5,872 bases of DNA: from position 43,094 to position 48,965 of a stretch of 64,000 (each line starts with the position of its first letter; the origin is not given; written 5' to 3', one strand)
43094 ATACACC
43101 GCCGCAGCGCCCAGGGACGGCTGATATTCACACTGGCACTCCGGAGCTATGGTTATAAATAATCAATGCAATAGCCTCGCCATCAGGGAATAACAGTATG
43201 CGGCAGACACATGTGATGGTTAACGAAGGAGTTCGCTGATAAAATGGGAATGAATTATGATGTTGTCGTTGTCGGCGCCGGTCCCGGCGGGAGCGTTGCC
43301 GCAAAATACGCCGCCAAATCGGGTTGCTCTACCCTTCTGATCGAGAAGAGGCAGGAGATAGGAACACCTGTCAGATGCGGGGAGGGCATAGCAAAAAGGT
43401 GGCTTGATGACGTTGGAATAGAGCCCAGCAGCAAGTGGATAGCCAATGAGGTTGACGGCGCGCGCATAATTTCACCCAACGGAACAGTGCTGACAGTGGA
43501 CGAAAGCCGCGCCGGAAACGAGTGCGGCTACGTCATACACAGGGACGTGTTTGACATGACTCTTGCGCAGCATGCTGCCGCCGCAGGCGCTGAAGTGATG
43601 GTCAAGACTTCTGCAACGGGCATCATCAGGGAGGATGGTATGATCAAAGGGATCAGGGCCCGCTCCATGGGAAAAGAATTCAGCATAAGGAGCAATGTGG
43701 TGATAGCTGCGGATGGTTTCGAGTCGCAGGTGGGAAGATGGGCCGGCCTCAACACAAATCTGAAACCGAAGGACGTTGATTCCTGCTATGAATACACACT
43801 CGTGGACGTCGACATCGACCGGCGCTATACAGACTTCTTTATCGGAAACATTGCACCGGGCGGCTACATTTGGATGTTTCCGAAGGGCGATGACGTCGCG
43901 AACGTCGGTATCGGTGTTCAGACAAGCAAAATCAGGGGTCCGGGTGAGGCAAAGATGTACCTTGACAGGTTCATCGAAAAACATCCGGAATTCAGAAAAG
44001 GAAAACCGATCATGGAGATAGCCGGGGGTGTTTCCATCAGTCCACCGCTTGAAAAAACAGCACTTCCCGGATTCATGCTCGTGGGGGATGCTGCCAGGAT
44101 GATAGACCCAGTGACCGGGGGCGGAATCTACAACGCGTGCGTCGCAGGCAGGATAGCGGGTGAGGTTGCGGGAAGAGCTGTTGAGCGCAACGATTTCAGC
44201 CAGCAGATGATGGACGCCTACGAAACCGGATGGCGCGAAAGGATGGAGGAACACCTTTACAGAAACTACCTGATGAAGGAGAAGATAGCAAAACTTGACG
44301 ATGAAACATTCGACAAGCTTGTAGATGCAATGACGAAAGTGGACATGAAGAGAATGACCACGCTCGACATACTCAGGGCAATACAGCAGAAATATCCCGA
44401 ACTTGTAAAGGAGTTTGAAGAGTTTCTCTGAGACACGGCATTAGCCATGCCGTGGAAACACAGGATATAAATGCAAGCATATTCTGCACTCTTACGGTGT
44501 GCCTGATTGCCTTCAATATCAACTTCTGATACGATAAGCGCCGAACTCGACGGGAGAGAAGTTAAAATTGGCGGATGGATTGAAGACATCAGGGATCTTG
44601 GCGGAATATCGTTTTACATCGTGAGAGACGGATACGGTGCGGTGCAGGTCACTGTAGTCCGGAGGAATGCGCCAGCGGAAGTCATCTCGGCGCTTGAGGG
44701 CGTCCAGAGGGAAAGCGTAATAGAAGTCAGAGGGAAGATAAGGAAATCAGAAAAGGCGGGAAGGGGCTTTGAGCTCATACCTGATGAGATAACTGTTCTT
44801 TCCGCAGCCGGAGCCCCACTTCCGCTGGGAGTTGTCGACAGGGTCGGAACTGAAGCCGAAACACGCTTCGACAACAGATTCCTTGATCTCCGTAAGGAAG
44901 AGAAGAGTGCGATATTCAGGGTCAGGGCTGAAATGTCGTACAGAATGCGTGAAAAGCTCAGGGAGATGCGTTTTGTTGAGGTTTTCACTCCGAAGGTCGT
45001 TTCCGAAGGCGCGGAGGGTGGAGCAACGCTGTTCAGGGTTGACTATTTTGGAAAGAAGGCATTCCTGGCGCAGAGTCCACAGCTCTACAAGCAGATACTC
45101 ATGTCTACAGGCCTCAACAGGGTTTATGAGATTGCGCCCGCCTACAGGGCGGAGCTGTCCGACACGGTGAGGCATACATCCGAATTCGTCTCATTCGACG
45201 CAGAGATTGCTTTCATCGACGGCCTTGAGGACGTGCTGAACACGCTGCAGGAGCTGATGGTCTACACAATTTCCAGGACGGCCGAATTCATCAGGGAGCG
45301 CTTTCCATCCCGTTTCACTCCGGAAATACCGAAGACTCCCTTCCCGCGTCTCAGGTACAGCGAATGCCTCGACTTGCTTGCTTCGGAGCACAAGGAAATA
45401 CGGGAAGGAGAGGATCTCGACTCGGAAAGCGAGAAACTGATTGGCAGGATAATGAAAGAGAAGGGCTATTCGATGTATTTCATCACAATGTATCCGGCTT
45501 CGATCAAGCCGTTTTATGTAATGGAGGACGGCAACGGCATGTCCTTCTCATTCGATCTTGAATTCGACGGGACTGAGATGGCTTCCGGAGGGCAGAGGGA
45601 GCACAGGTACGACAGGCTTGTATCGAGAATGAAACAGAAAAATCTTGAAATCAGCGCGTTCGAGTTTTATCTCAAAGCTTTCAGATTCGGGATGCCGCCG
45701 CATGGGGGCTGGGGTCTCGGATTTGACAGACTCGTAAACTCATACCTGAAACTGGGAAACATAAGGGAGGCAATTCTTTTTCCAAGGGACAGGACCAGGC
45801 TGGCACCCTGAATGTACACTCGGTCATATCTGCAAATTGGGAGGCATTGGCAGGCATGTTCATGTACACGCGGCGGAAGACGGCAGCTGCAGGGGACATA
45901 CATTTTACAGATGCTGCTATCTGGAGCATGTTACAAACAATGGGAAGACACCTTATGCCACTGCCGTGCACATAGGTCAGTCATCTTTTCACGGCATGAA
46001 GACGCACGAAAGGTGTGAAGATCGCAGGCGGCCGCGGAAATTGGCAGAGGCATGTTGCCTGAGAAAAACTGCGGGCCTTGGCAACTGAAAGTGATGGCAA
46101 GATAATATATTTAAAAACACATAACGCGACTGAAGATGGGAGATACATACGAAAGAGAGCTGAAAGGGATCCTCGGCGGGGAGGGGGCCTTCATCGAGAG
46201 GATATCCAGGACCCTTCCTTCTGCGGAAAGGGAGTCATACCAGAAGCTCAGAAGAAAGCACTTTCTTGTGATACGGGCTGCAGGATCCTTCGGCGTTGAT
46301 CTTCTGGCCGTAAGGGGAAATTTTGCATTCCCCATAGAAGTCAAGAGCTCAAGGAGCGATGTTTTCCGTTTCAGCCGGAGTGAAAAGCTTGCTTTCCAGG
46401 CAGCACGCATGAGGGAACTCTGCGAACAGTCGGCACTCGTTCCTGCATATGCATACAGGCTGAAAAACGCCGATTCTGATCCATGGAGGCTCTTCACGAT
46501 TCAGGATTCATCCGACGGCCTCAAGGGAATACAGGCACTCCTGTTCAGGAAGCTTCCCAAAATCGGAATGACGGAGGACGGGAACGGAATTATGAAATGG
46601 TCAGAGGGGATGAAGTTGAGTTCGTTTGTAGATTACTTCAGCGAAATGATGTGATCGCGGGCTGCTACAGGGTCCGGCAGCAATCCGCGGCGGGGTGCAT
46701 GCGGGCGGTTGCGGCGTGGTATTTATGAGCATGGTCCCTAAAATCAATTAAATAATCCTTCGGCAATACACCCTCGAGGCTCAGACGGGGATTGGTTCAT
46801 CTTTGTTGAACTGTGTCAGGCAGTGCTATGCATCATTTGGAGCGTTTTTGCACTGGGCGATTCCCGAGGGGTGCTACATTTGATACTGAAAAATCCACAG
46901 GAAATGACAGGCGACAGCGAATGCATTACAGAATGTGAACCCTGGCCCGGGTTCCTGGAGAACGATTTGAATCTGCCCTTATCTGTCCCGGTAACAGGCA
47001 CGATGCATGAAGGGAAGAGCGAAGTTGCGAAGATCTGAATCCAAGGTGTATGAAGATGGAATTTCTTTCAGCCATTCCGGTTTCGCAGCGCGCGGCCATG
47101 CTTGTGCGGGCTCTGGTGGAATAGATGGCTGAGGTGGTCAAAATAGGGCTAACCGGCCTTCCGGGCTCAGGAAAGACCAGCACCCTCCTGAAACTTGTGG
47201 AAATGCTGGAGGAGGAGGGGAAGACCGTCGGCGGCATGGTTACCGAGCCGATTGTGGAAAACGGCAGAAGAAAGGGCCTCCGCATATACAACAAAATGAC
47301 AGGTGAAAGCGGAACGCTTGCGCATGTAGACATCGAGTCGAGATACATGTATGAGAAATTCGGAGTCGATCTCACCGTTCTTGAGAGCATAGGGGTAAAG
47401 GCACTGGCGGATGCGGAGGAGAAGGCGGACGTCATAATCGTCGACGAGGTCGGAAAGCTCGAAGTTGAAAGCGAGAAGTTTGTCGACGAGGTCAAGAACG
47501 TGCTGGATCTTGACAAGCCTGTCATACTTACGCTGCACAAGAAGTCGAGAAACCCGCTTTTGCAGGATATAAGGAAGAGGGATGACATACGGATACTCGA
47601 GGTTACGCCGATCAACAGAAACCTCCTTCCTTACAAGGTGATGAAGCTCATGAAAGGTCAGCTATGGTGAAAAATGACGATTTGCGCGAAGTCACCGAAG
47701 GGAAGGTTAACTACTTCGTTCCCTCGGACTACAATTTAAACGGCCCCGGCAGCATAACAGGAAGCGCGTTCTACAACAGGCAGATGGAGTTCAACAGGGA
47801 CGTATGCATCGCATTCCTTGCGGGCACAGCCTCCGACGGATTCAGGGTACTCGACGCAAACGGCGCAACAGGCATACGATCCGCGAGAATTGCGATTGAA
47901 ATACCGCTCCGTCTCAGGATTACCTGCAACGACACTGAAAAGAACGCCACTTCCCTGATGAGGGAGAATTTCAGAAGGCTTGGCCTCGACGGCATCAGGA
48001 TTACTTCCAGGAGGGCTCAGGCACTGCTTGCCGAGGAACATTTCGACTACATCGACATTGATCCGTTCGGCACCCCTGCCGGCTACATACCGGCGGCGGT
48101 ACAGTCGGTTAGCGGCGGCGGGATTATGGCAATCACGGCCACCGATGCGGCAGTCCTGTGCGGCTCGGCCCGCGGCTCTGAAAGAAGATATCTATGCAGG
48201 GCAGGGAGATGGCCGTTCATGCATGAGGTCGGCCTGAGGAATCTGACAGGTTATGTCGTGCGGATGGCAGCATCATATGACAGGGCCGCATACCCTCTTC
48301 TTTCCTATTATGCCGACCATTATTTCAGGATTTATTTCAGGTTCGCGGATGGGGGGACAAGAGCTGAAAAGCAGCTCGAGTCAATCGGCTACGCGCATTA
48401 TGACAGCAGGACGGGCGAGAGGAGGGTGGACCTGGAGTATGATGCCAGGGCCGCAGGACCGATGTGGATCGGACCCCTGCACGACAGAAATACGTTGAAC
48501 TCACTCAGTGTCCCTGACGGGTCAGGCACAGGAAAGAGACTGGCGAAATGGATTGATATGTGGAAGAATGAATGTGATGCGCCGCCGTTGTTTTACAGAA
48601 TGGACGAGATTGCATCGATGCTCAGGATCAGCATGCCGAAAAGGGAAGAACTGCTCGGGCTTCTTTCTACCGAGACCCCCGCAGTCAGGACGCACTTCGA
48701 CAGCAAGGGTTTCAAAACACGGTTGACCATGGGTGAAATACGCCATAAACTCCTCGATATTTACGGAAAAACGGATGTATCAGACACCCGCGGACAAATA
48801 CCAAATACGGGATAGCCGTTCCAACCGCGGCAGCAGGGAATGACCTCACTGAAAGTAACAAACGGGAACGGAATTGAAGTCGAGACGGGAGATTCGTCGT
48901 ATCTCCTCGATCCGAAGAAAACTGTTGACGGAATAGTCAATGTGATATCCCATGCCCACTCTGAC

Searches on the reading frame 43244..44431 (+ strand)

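Call 54: search_protein_families(library=pfam, proteins=[window:43244-44431:+], max_evalue=0.00001)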
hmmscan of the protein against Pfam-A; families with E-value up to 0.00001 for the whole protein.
window:43244-44431:+ (395 aa): 9 families
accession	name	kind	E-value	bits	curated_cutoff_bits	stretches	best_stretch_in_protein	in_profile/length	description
PF22578.2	GGR_cat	-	1.3e-28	99.1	27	1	177-263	1-88/88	Geranylgeranyl reductase catalytic domain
PF01494.25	FAD_binding_3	-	2.3e-17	63.7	22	1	5-193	2-189/349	FAD binding domain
PF12831.13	FAD_oxidored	-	8.8e-12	45.5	27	1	6-171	1-157/416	FAD dependent oxidoreductase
PF00890.30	FAD_binding_2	-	2.1e-10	40.8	20.4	0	6-50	1-45/414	FAD binding domain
PF01266.30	DAO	-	2.6e-09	37.5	27.9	0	6-40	1-35/353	FAD dependent oxidoreductase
PF07992.20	Pyr_redox_2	-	1.1e-08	35.4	26.1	1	5-187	1-139/291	Pyridine nucleotide-disulphide oxidoreductase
PF13450.12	NAD_binding_8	-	2.5e-07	31.3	21.9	1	9-41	1-33/68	NAD(P)-binding Rossmann-like domain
PF03486.20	HI0933_like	-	2.7e-06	27.4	50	0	6-44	2-40/244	HI0933-like protein Rossmann domain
PF04820.20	Trp_halogenase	-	3.4e-06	26.6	21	0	93-301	150-346/458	Tryptophan halogenase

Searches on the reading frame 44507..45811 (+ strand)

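Call 54: search_protein_families(library=pfam, proteins=[window:44507-45811:+], max_evalue=0.00001)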
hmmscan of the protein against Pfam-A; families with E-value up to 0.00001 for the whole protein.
window:44507-45811:+ (434 aa): 2 families
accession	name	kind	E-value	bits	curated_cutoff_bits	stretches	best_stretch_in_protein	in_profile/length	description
PF00152.25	tRNA-synt_2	-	2.6e-80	270.2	25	1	117-428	2-307/308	tRNA synthetases class II (D, K and N)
PF01336.31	tRNA_anti-codon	-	6.9e-14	52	27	1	19-98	1-75/75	OB-fold nucleic acid binding domain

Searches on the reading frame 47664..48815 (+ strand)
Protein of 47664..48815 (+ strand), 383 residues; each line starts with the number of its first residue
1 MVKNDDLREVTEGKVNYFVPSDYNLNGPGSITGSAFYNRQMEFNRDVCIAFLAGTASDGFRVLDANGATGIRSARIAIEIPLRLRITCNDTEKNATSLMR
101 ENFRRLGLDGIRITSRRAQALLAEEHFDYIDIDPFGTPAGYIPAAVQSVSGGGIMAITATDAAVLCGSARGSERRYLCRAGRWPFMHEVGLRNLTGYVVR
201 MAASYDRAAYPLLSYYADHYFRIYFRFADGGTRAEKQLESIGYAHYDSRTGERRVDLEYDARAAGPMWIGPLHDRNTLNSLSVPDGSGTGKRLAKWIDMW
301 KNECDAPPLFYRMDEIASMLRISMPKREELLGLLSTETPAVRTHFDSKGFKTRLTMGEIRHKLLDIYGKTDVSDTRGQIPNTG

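Call 54: search_protein_families(library=pfam, proteins=[window:47664-48815:+], max_evalue=0.00001)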
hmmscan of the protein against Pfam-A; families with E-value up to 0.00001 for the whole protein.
window:47664-48815:+ (383 aa): 1 family
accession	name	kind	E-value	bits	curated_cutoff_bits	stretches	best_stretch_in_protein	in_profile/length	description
PF02005.22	TRM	-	3.6e-76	257.3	27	1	34-361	19-373/376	N2,N2-dimethylguanosine tRNA methyltransferase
